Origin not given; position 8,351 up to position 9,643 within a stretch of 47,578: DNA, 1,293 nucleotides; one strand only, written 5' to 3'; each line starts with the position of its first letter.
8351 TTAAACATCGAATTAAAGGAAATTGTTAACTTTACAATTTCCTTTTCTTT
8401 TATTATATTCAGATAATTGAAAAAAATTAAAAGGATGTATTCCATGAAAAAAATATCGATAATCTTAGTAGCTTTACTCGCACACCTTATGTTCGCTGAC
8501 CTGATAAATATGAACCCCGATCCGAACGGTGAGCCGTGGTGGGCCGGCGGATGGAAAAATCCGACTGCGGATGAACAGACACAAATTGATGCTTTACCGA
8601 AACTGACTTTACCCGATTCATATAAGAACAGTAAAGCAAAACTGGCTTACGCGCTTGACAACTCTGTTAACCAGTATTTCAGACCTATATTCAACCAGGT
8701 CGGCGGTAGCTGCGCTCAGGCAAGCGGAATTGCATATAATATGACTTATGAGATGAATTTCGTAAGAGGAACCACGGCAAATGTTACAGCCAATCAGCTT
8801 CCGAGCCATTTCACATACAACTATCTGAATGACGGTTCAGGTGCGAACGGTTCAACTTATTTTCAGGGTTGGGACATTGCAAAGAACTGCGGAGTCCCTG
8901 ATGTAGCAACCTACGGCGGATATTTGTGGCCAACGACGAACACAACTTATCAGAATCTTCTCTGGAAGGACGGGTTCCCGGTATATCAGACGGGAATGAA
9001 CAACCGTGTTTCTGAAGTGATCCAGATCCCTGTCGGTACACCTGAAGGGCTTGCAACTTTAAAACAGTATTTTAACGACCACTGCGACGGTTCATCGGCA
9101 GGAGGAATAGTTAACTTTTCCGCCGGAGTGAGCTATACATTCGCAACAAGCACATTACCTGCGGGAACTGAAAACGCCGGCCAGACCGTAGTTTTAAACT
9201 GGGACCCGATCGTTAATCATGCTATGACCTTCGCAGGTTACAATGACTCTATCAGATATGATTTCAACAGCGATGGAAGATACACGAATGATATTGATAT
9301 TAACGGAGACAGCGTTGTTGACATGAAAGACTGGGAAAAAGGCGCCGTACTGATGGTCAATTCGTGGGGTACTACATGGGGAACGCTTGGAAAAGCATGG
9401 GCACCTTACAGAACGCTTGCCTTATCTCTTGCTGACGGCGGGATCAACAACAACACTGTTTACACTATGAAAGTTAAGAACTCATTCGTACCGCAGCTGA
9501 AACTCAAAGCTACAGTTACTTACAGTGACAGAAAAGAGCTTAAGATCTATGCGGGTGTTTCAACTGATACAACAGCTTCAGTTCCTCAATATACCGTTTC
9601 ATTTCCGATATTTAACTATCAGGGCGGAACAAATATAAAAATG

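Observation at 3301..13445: Tandem array of four large multidomain papain-fold peptidase paralogs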

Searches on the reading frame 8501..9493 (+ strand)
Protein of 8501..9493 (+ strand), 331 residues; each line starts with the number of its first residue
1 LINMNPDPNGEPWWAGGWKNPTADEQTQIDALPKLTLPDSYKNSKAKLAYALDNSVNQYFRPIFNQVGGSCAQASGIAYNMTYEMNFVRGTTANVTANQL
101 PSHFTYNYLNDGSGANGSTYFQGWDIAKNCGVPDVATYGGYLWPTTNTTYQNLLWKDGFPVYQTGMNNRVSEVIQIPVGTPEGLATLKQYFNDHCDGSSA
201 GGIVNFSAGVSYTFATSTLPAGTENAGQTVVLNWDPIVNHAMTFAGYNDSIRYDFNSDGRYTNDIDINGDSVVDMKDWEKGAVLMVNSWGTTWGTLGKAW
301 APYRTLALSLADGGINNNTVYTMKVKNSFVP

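Call 23: search_solved_structures(query=A2, max_evalue=10, show_alignments=3)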
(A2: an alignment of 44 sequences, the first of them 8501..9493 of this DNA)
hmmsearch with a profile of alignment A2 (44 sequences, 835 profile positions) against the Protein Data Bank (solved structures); distinct sequences matched with E-value up to 10: 5.
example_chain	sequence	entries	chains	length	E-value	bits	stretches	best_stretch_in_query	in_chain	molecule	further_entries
8glk_D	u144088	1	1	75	0.073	14.4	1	755-834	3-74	Endonuclease I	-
8glj_D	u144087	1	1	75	0.16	13.3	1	755-834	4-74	Por secretion system C-terminal sorting domain-containing protein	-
1iwd_A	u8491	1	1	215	0.59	11.4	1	297-329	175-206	ERVATAMIN B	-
3b5q_A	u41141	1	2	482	2.4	9.4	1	164-213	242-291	Putative sulfatase yidJ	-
5g2t_A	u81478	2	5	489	2.5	9.3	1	164-213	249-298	2-O GLYCOSAMINOGLYCAN SULFATASE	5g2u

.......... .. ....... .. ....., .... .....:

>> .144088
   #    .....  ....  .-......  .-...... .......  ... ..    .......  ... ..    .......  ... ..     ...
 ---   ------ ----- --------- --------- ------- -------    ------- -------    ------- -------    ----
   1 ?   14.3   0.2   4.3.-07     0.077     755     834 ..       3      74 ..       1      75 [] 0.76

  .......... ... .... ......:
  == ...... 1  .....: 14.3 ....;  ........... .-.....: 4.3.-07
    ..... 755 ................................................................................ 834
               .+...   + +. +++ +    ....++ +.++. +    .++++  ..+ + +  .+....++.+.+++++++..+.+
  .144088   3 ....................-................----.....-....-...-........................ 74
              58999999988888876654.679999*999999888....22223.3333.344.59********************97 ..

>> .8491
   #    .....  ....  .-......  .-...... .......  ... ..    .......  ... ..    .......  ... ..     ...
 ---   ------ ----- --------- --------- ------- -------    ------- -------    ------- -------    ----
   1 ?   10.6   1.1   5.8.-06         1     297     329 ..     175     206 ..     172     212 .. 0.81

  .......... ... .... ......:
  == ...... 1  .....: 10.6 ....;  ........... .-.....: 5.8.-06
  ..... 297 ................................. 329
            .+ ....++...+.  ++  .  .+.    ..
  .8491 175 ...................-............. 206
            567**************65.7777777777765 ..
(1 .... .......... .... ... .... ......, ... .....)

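Call 29: search_solved_structures(query=A4, max_evalue=10, show_alignments=4)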
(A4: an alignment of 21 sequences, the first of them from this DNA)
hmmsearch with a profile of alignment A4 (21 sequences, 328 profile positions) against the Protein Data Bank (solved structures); distinct sequences matched with E-value up to 10: 7.
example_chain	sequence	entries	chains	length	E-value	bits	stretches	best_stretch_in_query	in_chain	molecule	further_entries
4yyv_A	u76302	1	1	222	0.35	13.1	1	282-322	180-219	Ficin isoform C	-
4yyr_A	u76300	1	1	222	0.36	13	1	282-322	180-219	Ficin B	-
4yys_A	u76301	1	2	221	0.37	13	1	282-321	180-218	Ficin isoform B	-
8r76_A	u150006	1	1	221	0.4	12.9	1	282-321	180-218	Ficin 1b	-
3b5q_A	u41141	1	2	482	0.41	12.9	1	147-201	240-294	Putative sulfatase yidJ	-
5g2t_A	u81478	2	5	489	0.42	12.8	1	147-201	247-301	2-O GLYCOSAMINOGLYCAN SULFATASE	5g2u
8r78_A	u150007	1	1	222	0.5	12.6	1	282-321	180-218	Ficin 3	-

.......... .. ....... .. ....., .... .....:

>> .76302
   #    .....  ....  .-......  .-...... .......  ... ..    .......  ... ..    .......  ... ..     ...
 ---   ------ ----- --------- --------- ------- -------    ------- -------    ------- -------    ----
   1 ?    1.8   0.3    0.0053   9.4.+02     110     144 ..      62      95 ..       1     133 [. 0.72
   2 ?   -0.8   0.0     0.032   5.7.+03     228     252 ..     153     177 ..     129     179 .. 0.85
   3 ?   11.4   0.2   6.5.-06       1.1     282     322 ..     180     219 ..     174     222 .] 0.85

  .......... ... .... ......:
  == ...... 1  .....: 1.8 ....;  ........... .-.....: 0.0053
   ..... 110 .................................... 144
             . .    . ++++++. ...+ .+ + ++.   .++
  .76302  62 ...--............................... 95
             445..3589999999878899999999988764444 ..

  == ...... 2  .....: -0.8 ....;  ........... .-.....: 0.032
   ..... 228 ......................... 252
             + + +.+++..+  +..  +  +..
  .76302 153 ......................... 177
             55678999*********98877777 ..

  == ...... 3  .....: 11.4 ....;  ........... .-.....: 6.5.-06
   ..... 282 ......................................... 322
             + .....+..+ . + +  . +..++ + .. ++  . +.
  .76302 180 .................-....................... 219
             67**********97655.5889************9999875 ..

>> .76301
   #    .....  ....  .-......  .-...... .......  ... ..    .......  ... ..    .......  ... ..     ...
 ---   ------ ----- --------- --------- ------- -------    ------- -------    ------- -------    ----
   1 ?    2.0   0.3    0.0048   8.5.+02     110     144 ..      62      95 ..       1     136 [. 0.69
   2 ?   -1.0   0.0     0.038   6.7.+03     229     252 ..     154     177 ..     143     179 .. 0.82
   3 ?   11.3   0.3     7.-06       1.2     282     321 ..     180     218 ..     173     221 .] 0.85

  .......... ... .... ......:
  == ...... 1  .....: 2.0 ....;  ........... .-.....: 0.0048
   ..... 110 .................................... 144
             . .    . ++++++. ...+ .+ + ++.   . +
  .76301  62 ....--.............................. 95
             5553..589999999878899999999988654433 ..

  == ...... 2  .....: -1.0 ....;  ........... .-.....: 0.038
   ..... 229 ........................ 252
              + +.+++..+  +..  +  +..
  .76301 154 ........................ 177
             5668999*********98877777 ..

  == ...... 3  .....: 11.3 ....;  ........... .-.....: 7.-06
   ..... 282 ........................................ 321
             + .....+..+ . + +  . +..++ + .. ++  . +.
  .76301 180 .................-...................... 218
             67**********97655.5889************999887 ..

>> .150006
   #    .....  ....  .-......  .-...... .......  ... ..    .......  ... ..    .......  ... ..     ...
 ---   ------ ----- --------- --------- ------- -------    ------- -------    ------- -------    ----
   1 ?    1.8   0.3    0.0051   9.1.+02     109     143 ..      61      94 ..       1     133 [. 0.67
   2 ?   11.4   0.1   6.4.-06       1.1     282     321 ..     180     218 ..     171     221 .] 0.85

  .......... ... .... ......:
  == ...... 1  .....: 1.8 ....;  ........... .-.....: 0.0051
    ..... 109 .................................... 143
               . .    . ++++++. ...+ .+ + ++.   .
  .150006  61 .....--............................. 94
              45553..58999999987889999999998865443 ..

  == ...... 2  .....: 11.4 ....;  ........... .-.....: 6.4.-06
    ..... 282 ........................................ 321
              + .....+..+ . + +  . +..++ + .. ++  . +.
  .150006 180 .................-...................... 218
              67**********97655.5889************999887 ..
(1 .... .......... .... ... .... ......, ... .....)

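Call 30: predict_structure(alignment_id=A2)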
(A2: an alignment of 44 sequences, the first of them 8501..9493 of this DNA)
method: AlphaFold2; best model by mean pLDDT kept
length: 331 residues; sequences in the alignment: 44
mean_pLDDT: 84.5   pTM: 0.87
mean pLDDT of the five models: 84.5, 83.0, 82.2, 81.6, 81.2
residues with pLDDT >= 90: 186; 70-90: 82; 50-70: 43; < 50: 20
segments of 3 or more residues with pLDDT < 50: 1-16
pLDDT, mean of each block of 10 residues (from residue 1): 41 48 87 95 82 97 78 88 96 92 71 63 87 78 55 53 80 97 97 95 94 91 97 90 96 96 96 97 91 85 97 96 84 59
secondary structure, 60 per line:
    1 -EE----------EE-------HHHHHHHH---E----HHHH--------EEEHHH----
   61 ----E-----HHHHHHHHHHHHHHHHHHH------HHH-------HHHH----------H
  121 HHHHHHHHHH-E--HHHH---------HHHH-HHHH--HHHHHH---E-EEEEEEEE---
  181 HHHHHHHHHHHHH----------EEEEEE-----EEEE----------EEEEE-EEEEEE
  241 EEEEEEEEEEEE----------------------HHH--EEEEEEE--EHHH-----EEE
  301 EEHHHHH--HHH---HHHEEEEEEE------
elements in order: H23-30 H39-42 E51-53 H71-89 H106-109 H120-130 H135-138 H148-151 H153-156 H159-164 E170-177 H181-193 E204-209 E215-218 E229-233 E235-252 E280-286 E298-302 H303-307 E319-325
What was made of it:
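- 8642..9493 (+): Papain-like catalytic domain of W3 (residues about 67-350). Equivalent spans are W1 3493-4341, W2 6091-6927 and W4 11115-11960. Catalytic codons are Gln 8696, Cys 8711, His 9218 and Asn 9359. AF2 model with pLDDT 84.5 and pTM 0.87 (call 30).
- On Papain family C1 (Pfam PF00112 / clan CA): AF2 model with pLDDT 84.5 (call 30). C71 starts helix 71-89 in the model (call 30).
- The AF2 N-domain model has pLDDT 84.5 and pTM 0.87 (call 30). In the model, the Cys is the first residue of helix 71-89, the His lies in strand 235-252, and the Asn follows strand 280-286 (call 30).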

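Call 32: fold_search(model_id=the predicted structure, library=pdb)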
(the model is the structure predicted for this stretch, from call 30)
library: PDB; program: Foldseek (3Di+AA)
matches with E <= 10: 346; with E <= 0.001: 257
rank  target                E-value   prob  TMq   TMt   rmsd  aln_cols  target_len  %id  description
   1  8z78_B                2.2e-09  1.00  0.50  0.76   5.5       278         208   15  Crystal structure of Procerain-B from Calotropis gigantea with glycerol (released 2025-04-23)
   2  3h7d_A                3.7e-09  1.00  0.49  0.71   6.3       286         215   16  The crystal structure of the cathepsin K Variant M5 in complex with chondroitin-4-sulfate (released 2010-04-28)
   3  3qt4                  3.7e-09  1.00  0.48  0.51   7.1       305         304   14  Structure of digestive procathepsin L 3 of Tenebrio molitor larval midgut (released 2012-02-22)
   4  8v57_A                4.5e-09  1.00  0.47  0.68   6.9       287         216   16  Complex of murine cathepsin K with bound cystatin C inhibitor (released 2024-10-09)
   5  1by8                  6.1e-09  1.00  0.50  0.53   9.1       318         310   16  THE CRYSTAL STRUCTURE OF HUMAN PROCATHEPSIN K (released 1999-10-24)
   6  7pck_C                6.5e-09  1.00  0.51  0.55   7.3       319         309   16  CRYSTAL STRUCTURE OF WILD TYPE HUMAN PROCATHEPSIN K (released 1999-10-25)
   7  6jd8                  7.4e-09  1.00  0.50  0.52   7.0       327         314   12  Structure of a proline specific mutant of human cathepsin L (released 2020-02-05)
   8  7pck_A                8.4e-09  1.00  0.53  0.55   7.2       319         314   17  CRYSTAL STRUCTURE OF WILD TYPE HUMAN PROCATHEPSIN K (released 1999-10-25)
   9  2c0y                  8.4e-09  1.00  0.47  0.50  10.4       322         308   14  THE CRYSTAL STRUCTURE OF A CYS25ALA MUTANT OF HUMAN PROCATHEPSIN S (released 2006-11-08)
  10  3qj3_B                9.6e-09  1.00  0.51  0.53   7.1       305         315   14  Structure of digestive procathepsin L2 proteinase from Tenebrio molitor larval midgut (released 2012-02-01)
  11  5t6u                  1.3e-08  1.00  0.46  0.68   6.9       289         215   17  Crystal structure of mouse cathepsin K at 2.9 Angstroms resolution. (released 2017-01-18)
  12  5qce_B                1.3e-08  1.00  0.47  0.67   6.7       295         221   14  Crystal structure of human Cathepsin-S with bound ligand (released 2017-12-20)
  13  3hhi_A                1.3e-08  1.00  0.50  0.62   7.6       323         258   14  Crystal Structure of Cathepsin B from T. brucei in complex with CA074 (released 2010-05-26)
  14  1s4v_B                1.4e-08  1.00  0.46  0.65   6.1       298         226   14  The 2.0 A crystal structure of the KDEL-tailed cysteine endopeptidase functioning in programmed cell death of Ricinus  (released 2004-03-16)
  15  6czk_A                1.4e-08  1.00  0.49  0.51  11.4       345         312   13  Crystal structure of wild-type human pro-cathepsin H (released 2018-08-08)
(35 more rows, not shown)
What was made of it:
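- On Papain family C1 (Pfam PF00112 / clan CA): Foldseek probability 1.00, E 2e-9 to 5e-8, against 50 of 50 top hits from C1 (call 32).
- Closest known: Papain family, MEROPS C1 subfamily C1A. Same: Same two-lobed fold by structure prediction (Foldseek E about 1e-9, TMt up to 0.76; call 32).
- Closest known: Bacterial C1A enzymes such as xylellain. Same: Structural match E 2.2e-8 and query-normalised TM-score (TMq) 0.53 over 340 columns, including part of the N-terminal extension (call 32).
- The top 50 are all C1 peptidases: procerain B (E 2.2e-9, TMt 0.76), cathepsins K/L/S/B/H/X/C, rhodesain and xylellain (call 32).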

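Call 43: search_protein_representatives(alignment_id=A4)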
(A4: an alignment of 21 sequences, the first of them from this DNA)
Query: 21 sequences, 328 profile positions. Proteins with E-value up to 0.001 (for the whole library): 2448; up to 1e-10: 1624; up to 1e-30: 651. The best 150 are listed.
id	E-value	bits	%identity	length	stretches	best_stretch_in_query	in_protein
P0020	5.1e-157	538.5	-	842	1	1-328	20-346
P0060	5.7e-157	538.3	-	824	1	1-328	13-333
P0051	9.5e-153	524.4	-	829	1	1-328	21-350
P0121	2.5e-148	509.9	-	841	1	2-328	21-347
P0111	4.0e-145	499.4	-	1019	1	1-328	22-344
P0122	1.7e-143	494.0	-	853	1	1-328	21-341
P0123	1.9e-143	493.9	-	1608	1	1-328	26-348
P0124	1.6e-140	484.3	-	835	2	1-327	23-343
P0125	8.3e-138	475.3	-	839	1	1-328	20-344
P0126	5.8e-137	472.5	-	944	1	15-328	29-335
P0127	7.9e-137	472.1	-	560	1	1-328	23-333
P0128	8.0e-135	465.5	-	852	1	2-328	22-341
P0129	1.3e-134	464.9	-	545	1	1-328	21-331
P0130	9.9e-134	461.9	-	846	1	1-328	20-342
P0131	1.0e-129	448.7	-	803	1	14-328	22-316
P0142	8.6e-120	416.1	-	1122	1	1-328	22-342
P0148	7.1e-115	399.9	-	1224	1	2-328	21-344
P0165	1.5e-109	382.4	-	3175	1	11-325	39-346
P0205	7.0e-104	363.8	-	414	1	20-328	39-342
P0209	1.5e-103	362.7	-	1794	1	16-328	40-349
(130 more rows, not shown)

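Call 44: find_related_loci(query=A4, collection=genome_contigs, flank=6000)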
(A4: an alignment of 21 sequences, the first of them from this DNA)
Query A4 (331 aa) in genome_contigs; peptide patterns used: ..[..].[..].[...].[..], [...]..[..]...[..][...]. (x = any residue, [..] = any of these).
598 stretches matched a pattern (row limit reached: there are more); 571 encode a relative of the query (tblastn E <= 1e-3); the best 80 are kept; 79 distinct loci.
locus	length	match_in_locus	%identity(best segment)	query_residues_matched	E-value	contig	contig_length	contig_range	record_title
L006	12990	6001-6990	72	1-331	3e-168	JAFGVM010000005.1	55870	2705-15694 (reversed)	MAG: Candidatus Delongbacteria bacterium isolate ZodW_Metabat.17 k87_401221, whole genome shotgun sequence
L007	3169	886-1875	66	1-331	2e-159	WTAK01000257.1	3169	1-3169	MAG: Candidatus Delongbacteria bacterium isolate GLR157 c_000000067517, whole genome shotgun sequence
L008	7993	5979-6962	66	1-331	2e-151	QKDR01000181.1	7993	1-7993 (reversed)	MAG: Candidatus Delongbacteria bacterium isolate SZUA-455 scaffold_111527, whole genome shotgun sequence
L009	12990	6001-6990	65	1-331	1e-150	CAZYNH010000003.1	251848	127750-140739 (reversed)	MAG TPA_asm: uncultured Bacteroidia bacterium isolate binchicken_co168_316 genome assembly, contig: NODE_25_length_25184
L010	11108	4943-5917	66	1-331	1e-144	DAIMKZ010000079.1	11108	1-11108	MAG TPA_asm: Candidatus Delongbacteria bacterium isolate CTOTU1823 NODE_939_length_11108_cov_4.767574, whole genome shot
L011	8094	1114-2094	63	1-331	6e-140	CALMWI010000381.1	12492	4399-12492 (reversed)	MAG TPA_asm: uncultured bacterium isolate SRR8868559_bin.84_CONCOCT_v1.1_MAG genome assembly, contig: ERZ1645192.3623, w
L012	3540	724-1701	60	1-331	2e-136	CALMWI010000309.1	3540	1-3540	MAG TPA_asm: uncultured bacterium isolate SRR8868559_bin.84_CONCOCT_v1.1_MAG genome assembly, contig: ERZ1645192.28354,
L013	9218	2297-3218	70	1-331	8e-131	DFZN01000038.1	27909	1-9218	MAG TPA_asm: bacterium UBP11_UBA4055 isolate UBA4055 UBA4055_contig_8043, whole genome shotgun sequence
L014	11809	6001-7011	61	1-331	4e-136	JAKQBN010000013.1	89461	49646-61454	MAG: bacterium isolate USCA_metabat.126 k141_504873, whole genome shotgun sequence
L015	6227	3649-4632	53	1-331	5e-119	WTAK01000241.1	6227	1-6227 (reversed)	MAG: Candidatus Delongbacteria bacterium isolate GLR157 c_000000083484, whole genome shotgun sequence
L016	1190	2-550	91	149-331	2e-123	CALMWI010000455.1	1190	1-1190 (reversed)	MAG TPA_asm: uncultured bacterium isolate SRR8868559_bin.84_CONCOCT_v1.1_MAG genome assembly, contig: ERZ1645192.183101,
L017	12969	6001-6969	54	1-331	1e-112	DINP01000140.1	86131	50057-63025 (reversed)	MAG TPA_asm: Bacteroidales bacterium UBA5537 UBA5537_contig_560, whole genome shotgun sequence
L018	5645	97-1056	53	1-331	2e-111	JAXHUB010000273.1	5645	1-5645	MAG: Candidatus Cloacimonadota bacterium isolate MAG40_tar_biofilm MAG40_273, whole genome shotgun sequence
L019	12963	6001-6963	52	1-331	3e-111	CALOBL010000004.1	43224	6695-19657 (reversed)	MAG: Candidatus Cloacimonadaceae bacterium isolate HOU_bin.0152 genome assembly, contig: contig_46787, whole genome shot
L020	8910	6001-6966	52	2-331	2e-109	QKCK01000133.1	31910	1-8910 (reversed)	MAG: Bacteroidetes bacterium isolate SZUA-422 scaffold_2865, whole genome shotgun sequence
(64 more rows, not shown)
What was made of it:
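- The family is essentially confined to FCB-group phyla that use T9SS (call 44).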

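Call 66: search_protein_families(library=pfam, proteins=[P0165, P0209, P0123, P0148, P0142, P0205, P0127], max_evalue=0.001)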
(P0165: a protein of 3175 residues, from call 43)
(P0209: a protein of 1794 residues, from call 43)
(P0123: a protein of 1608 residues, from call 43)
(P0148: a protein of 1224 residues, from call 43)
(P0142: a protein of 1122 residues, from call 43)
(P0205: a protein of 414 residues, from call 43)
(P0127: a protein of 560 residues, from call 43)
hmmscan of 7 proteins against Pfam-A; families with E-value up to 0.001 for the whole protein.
P0165 (3175 aa): 8 families
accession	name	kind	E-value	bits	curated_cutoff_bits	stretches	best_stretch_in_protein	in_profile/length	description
PF18911.6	PKD_4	-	1.9e-59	198.1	27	6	2294-2375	3-85/85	PKD domain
PF00028.23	Cadherin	-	1.8e-58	195.4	28.8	6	2808-2890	4-90/93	Cadherin domain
PF00801.26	PKD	-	3.1e-48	162.1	23.5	6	2304-2368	9-75/80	PKD domain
PF20009.4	GEVED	-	2.1e-34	118.6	24.4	2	2212-2286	2-77/78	GEVED domain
PF18962.6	Por_Secre_tail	-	1.2e-11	45.2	27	1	3103-3174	1-75/75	Secretion system C-terminal sorting domain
PF16820.11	PKD_3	-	1.9e-07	31.3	26.3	0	1912-1952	31-68/68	PKD-like domain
PF13927.12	Ig_3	-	4.7e-06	27.5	30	0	2303-2366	10-69/78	Immunoglobulin domain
PF00112.29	Peptidase_C1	-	0.00066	20.2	20.7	0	254-320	165-204/220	Papain family cysteine protease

P0209 (1794 aa): 2 families
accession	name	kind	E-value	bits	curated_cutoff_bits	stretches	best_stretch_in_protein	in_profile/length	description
PF13860.13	FlgD_ig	-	4.7e-08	33.3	27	1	1731-1779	25-73/79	FlgD Ig-like domain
PF18962.6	Por_Secre_tail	-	9.6e-06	26.2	27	1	1711-1791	2-74/75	Secretion system C-terminal sorting domain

P0123 (1608 aa): 8 families
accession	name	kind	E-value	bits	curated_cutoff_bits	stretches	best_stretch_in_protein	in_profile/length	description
PF00404.24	Dockerin_1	-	5.1e-10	39.8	22.9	1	1279-1327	8-56/57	Dockerin type I domain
PF13620.12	CarboxypepD_reg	-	1.8e-09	38.3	32.3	1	1217-1275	1-57/82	Carboxypeptidase regulatory-like domain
PF13860.13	FlgD_ig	-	6e-08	33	27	1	1532-1595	11-75/79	FlgD Ig-like domain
PF17210.9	SdrD_B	-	1.8e-07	31.8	29.7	1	1226-1276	18-68/112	SdrD B-like domain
PF18962.6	Por_Secre_tail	-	2.7e-07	31.2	27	1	1524-1606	1-75/75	Secretion system C-terminal sorting domain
PF00963.24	Cohesin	-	4.6e-06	27.3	24.1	1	1387-1470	6-99/139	Cohesin domain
PF13715.12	CarbopepD_reg_2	-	1.1e-05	25.8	32.2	1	1218-1274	1-52/88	CarboxypepD_reg-like domain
PF04616.20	Glyco_hydro_43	-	1.2e-05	25.3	32.2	1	1050-1112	116-180/288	Glycosyl hydrolases family 43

P0148 (1224 aa): 2 families
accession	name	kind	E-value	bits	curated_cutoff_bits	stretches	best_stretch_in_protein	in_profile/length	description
PF07675.18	Cleaved_Adhesin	-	4e-09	37.1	21.4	1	980-1082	5-115/174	Cleaved Adhesin Domain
PF18962.6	Por_Secre_tail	-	1.5e-08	35.2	27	1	1146-1221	2-74/75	Secretion system C-terminal sorting domain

P0142 (1122 aa): 5 families
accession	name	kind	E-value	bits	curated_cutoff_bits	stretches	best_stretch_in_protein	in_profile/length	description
PF05048.19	NosD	-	3.8e-21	75.9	23.6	3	570-720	17-154/212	Periplasmic copper-binding protein (NosD)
PF13229.12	Beta_helix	-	3.3e-16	59.7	25.9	2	570-704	24-155/158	Right handed beta helix region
PF13860.13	FlgD_ig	-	2.7e-06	27.7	27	1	1052-1109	18-74/79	FlgD Ig-like domain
PF18962.6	Por_Secre_tail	-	7.2e-06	26.6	27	1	1038-1117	2-72/75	Secretion system C-terminal sorting domain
PF13585.12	CHU_C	-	0.00018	22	27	0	1053-1115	24-80/86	CHU_C Type IX secretion signal domain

P0205 (414 aa): 0 families

P0127 (560 aa): 0 families
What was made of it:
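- On Papain family C1 (Pfam PF00112 / clan CA): P0165 scores 20.2 bits against a cut-off of 20.7 (call 66).
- Closest known: Gingipains. Same: One relative even carries a Cleaved_Adhesin domain (call 66).
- A distant relative scores 20.2 bits against a cut-off of 20.7 on the His/Asn part of the model (call 66). Modularity: relatives join the same head to PKD/cadherin, dockerin/cohesin, Cleaved_Adhesin or beta-helix modules, followed by a CTD (call 66). Carbohydrate- or adhesin-type modules accompany the head in relatives (call 66). A relative carries a gingipain-type Cleaved_Adhesin domain (call 66).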
